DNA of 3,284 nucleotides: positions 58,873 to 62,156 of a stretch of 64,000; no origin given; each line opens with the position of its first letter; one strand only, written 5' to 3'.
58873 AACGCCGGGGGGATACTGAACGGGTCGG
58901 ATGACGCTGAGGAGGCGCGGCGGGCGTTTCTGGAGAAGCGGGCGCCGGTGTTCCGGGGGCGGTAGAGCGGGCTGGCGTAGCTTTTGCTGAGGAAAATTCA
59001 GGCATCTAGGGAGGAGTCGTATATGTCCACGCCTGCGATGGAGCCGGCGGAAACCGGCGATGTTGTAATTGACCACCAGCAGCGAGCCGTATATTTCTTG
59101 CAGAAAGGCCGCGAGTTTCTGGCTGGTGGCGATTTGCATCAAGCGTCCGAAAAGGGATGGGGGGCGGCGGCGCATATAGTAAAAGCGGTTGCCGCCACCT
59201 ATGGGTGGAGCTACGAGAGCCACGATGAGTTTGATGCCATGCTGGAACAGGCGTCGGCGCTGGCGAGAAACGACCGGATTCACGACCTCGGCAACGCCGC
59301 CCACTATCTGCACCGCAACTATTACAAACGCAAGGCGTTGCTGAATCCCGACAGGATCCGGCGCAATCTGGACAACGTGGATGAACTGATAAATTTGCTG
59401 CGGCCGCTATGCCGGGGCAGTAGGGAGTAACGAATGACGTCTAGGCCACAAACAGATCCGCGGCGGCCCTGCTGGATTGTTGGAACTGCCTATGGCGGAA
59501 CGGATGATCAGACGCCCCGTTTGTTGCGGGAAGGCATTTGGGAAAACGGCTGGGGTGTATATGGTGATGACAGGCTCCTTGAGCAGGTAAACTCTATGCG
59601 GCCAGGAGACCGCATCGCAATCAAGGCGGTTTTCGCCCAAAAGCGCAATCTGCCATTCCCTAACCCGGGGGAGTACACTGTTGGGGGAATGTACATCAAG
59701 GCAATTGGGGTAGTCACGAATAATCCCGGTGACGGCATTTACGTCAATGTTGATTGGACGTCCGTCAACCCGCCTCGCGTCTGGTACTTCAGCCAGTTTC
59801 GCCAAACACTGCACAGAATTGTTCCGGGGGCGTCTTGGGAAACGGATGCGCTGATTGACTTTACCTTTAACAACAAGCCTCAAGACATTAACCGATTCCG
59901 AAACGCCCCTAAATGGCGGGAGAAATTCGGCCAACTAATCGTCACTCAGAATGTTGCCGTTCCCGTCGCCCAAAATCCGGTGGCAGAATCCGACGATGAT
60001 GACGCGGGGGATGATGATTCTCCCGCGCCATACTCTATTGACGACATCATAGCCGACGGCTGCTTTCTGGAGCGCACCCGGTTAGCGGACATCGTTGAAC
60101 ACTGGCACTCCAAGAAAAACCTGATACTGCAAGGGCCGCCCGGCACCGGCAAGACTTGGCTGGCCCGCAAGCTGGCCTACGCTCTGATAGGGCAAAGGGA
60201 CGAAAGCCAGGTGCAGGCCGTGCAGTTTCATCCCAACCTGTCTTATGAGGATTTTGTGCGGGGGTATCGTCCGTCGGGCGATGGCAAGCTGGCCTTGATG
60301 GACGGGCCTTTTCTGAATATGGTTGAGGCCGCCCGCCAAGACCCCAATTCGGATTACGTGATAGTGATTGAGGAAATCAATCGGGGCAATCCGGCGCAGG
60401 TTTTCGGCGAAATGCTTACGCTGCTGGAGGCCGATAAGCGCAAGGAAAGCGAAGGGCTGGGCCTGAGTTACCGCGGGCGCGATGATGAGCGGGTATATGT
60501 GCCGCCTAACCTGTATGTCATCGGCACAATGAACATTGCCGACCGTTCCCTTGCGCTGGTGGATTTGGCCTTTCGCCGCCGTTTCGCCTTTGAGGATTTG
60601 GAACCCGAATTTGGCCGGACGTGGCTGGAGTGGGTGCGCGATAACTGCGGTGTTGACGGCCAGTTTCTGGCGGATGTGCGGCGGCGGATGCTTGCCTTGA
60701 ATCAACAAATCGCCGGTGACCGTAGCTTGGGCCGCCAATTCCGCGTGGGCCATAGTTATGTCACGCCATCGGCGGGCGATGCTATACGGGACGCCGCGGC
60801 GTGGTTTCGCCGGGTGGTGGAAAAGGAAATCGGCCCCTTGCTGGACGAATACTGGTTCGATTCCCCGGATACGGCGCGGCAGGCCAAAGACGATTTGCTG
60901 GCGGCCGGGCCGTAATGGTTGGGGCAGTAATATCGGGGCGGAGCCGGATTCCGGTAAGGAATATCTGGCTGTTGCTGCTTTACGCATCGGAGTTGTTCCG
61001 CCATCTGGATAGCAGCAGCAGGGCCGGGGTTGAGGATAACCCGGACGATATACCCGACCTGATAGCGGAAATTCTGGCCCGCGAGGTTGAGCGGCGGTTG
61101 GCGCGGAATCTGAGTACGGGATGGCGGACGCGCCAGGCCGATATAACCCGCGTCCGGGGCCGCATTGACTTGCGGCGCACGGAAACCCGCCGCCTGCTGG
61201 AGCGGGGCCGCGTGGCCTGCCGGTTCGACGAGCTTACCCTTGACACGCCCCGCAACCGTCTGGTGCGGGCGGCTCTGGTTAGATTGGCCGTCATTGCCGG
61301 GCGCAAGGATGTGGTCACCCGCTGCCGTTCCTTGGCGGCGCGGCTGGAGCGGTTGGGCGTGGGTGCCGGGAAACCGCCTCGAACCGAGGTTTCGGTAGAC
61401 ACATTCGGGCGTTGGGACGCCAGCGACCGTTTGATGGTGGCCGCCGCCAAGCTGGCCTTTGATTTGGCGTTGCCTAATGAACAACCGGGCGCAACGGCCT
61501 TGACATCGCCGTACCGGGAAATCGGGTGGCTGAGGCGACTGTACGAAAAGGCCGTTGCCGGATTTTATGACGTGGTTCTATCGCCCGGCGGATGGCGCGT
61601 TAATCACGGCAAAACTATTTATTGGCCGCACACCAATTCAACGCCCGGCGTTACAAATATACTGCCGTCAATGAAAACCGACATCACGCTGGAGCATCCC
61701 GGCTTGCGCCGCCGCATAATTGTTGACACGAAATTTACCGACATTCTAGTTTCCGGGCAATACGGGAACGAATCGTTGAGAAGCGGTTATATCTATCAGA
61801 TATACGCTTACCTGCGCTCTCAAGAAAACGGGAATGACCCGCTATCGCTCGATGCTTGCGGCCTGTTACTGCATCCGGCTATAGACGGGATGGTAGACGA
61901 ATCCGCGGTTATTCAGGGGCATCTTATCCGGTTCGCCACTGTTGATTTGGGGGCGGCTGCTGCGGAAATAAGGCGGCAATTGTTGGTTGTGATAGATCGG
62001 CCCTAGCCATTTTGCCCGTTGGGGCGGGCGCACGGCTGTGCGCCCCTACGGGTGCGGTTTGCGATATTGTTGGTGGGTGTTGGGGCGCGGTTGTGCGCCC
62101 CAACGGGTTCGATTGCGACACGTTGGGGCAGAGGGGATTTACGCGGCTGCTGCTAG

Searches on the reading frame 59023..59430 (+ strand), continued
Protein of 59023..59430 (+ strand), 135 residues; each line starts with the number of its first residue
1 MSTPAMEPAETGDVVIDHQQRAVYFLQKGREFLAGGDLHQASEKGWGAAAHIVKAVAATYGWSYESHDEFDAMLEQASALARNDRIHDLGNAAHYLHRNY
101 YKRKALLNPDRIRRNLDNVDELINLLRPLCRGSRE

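Call 62: search_protein_families(library=padloc, alignment_id=A3, max_evalue=1e-10)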
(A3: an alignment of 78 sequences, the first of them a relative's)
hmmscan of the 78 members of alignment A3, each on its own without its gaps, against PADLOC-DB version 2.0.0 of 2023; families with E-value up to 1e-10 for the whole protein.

A. member 1, L001:6387-8246:+ (620 aa): 5 families
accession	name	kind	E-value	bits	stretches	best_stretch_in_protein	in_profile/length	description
PDLC04151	HEC-05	-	2.9e-212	704.6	1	38-618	18-594/600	-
PDLC04150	HEC-05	-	4.5e-116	387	1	41-618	4-582/583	-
PDLC04152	HEC-05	-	1.2e-72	243.3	1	46-613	8-558/566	-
PDLC04153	HEC-05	-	1.3e-56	190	2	247-615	233-606/621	-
PDLC04709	PDC-M55C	-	2.9e-13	47.3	1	47-150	17-108/554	-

B. families by the number of members that match (of 78 scanned): 40 families (the first 25 are shown)
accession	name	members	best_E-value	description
PDLC03839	LeoA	5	8.3e-17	-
PDLC03841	LeoBC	4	3.3e-15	-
PDLC04151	HEC-05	1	2.9e-212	-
PDLC04150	HEC-05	1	4.5e-116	-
PDLC04152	HEC-05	1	1.2e-72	-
PDLC05002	PDC-S34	1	3.4e-62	-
PDLC04153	HEC-05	1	1.3e-56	-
PDLC05001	PDC-S34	1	6.3e-49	-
PDLC03322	MTase_II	1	3e-36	Type II methyltransferase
PDLC05000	PDC-S34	1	2.6e-35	-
PDLC03362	MTase_II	1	1.3e-27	Type II methyltransferase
PDLC03659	mREase_IV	1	9.4e-27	Type IV methyl-directed restriction enzyme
PDLC03380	MTase_II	1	2.4e-26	Type II methyltransferase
PDLC03353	MTase_II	1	4.5e-26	Type II methyltransferase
PDLC03325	MTase_II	1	2.4e-23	Type II methyltransferase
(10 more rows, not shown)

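Call 63: search_protein_families(library=padloc, alignment_id=A4, max_evalue=1e-10)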
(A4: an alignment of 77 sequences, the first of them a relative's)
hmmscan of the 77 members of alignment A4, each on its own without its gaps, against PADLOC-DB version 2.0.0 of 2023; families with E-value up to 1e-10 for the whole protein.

A. member 1, L001:5056-5940:+ (295 aa): 0 families

B. families by the number of members that match (of 77 scanned): 12 families
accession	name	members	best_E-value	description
PDLC04134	mad2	4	9.6e-19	mads_2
PDLC01078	C3a156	3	6e-15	oxidoreductase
PDLC03630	REase_MTase_IIG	1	1.2e-57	Type IIG restriction enzyme-methyltransferase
PDLC03580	REase_II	1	7.3e-33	Type II restriction enzyme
PDLC03625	REase_MTase_IIG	1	2.5e-24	Type IIG restriction enzyme-methyltransferase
PDLC03338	MTase_II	1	1.1e-16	Type II methyltransferase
PDLC03348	MTase_II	1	9.4e-14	Type II methyltransferase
PDLC03318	MTase_II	1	2.7e-12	Type II methyltransferase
PDLC02529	PglX|PglXI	1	3.6e-12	PglX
PDLC03267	MTase_II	1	2.7e-11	Type II methyltransferase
PDLC03021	MTase_I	1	5.3e-11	Type I methyltransferase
PDLC03335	MTase_II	1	7.8e-11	Type II methyltransferase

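Call 64: find_encoding_contigs(protein=P0001, flank=6000, max_places=2)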
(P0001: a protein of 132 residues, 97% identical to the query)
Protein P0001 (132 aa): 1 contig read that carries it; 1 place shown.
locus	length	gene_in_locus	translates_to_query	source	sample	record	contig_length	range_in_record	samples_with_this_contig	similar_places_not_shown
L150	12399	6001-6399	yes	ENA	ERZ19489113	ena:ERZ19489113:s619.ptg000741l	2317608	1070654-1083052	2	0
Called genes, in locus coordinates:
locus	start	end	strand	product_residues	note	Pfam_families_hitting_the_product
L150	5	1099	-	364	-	PF04389:Peptidase_M28, PF05343:Peptidase_M42 (faint), PF01546:Peptidase_M20, PF07687:M20_dimer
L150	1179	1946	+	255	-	PF03167:UDG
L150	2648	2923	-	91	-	-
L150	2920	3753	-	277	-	PF08450:SGL (faint), PF25021:TEN_NHL (faint), PF17170:DUF5128, PF01436:NHL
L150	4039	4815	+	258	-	PF00106:adh_short, PF08659:KR, PF23441:SDR (weak), PF13561:adh_short_C2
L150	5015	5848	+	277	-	PF00378:ECH_1, PF16113:ECH_2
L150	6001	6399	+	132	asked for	PF05942:PaREP1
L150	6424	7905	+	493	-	PF01695:IstB_IS21 (faint), PF20720:nSTAND3 (weak), PF00004:AAA (faint), PF07728:AAA_5, PF28529:McrB_lid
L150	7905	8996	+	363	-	PF10117:McrBC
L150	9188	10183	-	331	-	PF13088:BNR_2 (faint), PF25852:DUF6242_C (faint), PF02012:BNR (faint), PF14870:PSII_BNR (faint), PF15902:Sortilin-Vps10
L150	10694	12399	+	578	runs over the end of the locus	PF00860:Xan_ur_permease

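Call 75: find_related_loci(query=A1, collection=viral_contigs, flank=5000)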
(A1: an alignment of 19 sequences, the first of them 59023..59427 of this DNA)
Query A1 (135 aa) in viral_contigs; peptide patterns used: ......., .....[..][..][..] (x = any residue, [..] = any of these).
23 stretches matched a pattern, but none encodes a relative of the query by tblastn (E <= 1e-3).

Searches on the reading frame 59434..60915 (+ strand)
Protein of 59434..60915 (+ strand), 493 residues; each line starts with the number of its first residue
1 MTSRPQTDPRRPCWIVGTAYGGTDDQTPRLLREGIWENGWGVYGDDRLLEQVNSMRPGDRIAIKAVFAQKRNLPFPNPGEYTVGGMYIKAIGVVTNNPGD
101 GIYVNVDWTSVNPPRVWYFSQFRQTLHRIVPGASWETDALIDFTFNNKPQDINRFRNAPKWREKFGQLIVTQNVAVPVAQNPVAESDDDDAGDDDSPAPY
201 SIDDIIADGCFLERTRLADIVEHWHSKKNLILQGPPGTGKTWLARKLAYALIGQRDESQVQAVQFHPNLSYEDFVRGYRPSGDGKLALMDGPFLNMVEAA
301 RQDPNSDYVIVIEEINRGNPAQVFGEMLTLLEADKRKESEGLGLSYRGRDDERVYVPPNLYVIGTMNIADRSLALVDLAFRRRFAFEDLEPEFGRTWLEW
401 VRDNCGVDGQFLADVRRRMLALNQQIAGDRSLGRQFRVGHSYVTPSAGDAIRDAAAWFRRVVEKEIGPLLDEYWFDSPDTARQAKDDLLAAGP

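Call 3: search_protein_families(library=pfam, proteins=[window:59434-60915:+], max_evalue=1)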
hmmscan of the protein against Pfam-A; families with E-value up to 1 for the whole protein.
window:59434-60915:+ (493 aa): 30 families (the best 25 are shown)
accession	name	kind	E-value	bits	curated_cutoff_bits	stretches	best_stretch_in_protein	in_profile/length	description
PF07728.20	AAA_5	-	2.1e-26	93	22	1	229-384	1-139/139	AAA domain (dynein-related subfamily)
PF20720.3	nSTAND3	-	5.3e-06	26.6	27.2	1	213-256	3-46/155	Novel STAND NTPase 3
PF00004.35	AAA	-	1.4e-05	26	21.2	1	230-371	1-113/131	ATPase family associated with various cellular activities (AAA)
PF01695.23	IstB_IS21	-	5.1e-05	23.3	24.1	1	224-252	89-117/238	IstB-like ATP binding protein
PF13401.12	AAA_22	-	0.00034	21.4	27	1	226-333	4-110/130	AAA domain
PF13191.12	AAA_16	-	0.0012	19.9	32.6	1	213-275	8-70/167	AAA ATPase domain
PF05729.18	NACHT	-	0.0013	19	26.7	1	230-266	3-40/167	NACHT domain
PF01078.27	Mg_chelatase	-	0.0016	18.3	20.3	1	227-261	22-56/207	Magnesium chelatase, subunit ChlI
PF13481.12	AAA_25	-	0.0025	17.9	27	1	213-252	18-58/195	AAA domain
PF24883.2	NPHP3_N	-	0.0052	17.4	24.8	1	221-262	16-55/164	Nephrocystin 3, N-terminal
PF20030.5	bpMoxR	-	0.0062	16.1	27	1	210-255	13-59/205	MoxR domain in the MoxR-vWA-beta-propeller ternary systems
PF04851.21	ResIII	-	0.0082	16.5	22.5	1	218-260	13-56/164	Type III restriction enzyme, res subunit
PF07726.17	AAA_3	-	0.013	15.8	27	1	230-294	2-62/131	ATPase family associated with various cellular activities (AAA)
PF00910.28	RNA_helicase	-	0.015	16.2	21.5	1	231-279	2-48/105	RNA helicase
PF13086.12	AAA_11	-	0.02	15.1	27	1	224-254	13-44/257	AAA domain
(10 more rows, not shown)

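Call 43: search_protein_families(library=padloc, proteins=[window:59434-60912:+], max_evalue=0.01)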
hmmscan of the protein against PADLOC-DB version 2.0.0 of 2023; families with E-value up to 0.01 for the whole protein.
window:59434-60912:+ (493 aa): 12 families
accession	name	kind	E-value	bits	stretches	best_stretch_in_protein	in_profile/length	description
PDLC03547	REase_II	-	2e-18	64.3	1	218-395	255-449/585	Type II restriction enzyme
PDLC03448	REase_II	-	1.2e-14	51.5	2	290-389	605-721/857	Type II restriction enzyme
PDLC04140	mad8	-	1.5e-07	29.3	1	216-273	16-68/314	mads_8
PDLC04547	PDC-M26A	-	8.6e-06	22.6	1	209-335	314-433/724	-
PDLC03920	MkoA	-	2.1e-05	21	1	212-260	616-664/1112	-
PDLC00915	TRIP13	-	0.00029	18.3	1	231-267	67-103/302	TRIP13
PDLC03921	MkoA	-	0.00045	16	1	231-257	1046-1072/1607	-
PDLC04232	IetA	-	0.00085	16.8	1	225-251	114-140/330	-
PDLC02196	IetA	-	0.001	16.6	1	225-251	120-146/374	-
PDLC05079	PDC-S73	-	0.0029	14.4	1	213-252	177-216/752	-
PDLC05009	PDC-S37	-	0.0037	13.1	1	220-240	301-321/1550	-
PDLC02195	IetA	-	0.0047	14.3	1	227-251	137-161/395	-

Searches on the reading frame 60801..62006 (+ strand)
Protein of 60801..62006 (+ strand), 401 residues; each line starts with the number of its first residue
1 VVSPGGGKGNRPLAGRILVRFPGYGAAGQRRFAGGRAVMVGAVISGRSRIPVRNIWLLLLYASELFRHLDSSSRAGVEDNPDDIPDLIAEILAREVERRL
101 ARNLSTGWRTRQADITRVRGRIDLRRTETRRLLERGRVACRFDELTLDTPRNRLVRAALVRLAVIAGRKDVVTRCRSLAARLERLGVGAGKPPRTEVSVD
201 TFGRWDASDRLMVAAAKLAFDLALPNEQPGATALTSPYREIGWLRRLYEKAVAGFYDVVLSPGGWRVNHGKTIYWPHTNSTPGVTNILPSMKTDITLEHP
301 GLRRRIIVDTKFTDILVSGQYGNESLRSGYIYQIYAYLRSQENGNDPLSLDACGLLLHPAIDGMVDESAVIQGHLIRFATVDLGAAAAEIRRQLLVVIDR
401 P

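Call 3: search_protein_families(library=pfam, proteins=[window:60801-62006:+], max_evalue=1)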
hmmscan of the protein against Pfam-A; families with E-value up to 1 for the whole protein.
window:60801-62006:+ (401 aa): 1 family
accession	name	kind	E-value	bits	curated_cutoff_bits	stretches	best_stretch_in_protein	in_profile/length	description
PF10117.15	McrBC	-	2.1e-17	63.5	23.9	1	57-345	35-311/318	McrBC 5-methylcytosine restriction system component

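Call 43: search_protein_families(library=padloc, proteins=[window:60801-62003:+], max_evalue=0.01)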
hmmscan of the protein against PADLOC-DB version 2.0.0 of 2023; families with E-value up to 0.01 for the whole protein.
window:60801-62003:+ (401 aa): 0 families
